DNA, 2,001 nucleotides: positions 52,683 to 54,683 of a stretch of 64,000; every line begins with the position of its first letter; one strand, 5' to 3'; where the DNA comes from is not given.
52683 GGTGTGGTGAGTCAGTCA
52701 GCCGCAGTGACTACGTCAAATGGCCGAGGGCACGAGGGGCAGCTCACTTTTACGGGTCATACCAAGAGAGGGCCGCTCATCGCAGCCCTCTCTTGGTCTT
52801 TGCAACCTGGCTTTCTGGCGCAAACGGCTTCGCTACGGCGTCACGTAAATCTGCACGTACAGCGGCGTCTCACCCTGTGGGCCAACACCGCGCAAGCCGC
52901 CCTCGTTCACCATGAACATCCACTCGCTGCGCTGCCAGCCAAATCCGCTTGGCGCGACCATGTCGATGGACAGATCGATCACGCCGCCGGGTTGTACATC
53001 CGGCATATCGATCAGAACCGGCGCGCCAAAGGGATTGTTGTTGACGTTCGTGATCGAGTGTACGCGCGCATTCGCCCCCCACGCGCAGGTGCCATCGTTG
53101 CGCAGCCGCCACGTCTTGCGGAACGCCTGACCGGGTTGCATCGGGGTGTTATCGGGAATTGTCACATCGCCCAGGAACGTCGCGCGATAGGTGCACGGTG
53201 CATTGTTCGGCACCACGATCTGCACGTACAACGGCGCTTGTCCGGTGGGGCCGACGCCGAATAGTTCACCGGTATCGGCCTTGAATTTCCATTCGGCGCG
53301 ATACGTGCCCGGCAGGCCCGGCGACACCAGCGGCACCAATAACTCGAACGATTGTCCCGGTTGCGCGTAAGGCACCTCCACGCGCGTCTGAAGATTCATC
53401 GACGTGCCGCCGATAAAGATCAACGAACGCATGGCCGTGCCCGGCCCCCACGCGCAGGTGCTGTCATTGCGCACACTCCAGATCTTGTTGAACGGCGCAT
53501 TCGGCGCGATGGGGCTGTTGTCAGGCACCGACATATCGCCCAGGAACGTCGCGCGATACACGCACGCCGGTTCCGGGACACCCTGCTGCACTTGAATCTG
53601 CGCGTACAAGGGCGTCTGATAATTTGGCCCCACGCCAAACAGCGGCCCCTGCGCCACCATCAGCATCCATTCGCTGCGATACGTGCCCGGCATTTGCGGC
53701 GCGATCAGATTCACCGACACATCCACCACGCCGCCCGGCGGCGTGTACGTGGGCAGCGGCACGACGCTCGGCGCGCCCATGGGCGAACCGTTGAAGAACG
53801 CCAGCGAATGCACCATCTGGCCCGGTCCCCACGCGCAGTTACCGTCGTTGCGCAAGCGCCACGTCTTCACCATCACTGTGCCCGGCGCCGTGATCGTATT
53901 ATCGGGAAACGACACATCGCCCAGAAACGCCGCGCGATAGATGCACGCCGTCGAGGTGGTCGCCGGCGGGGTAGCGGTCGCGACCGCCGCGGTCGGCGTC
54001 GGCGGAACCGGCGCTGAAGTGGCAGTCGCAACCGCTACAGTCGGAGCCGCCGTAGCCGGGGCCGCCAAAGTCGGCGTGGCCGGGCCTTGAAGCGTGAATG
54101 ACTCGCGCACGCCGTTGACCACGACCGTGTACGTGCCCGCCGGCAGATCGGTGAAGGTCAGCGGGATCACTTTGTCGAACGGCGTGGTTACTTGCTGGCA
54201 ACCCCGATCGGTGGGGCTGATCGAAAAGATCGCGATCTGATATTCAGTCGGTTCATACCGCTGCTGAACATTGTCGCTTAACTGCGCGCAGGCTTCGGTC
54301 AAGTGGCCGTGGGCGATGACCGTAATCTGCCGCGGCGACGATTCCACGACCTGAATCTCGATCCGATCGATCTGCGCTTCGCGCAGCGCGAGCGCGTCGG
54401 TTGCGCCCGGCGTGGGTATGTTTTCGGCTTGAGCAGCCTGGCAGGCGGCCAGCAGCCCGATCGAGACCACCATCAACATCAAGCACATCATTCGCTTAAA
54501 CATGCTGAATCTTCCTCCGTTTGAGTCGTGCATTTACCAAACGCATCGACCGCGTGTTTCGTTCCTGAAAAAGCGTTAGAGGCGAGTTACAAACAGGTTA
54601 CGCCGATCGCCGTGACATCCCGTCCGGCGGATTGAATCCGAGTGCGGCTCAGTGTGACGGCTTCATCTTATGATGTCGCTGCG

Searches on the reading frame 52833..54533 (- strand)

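Call 91: search_protein_families(library=pfam, proteins=[window:52833-54533:-], max_evalue=0.00001)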
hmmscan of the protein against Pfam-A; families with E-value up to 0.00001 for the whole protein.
window:52833-54533:- (566 aa): 1 family
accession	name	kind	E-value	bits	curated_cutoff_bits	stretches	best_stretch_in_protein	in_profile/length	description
PF16158.11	N_BRCA1_IG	-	5.1e-57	191.5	28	3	336-440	2-107/108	Ig-like domain from next to BRCA1 gene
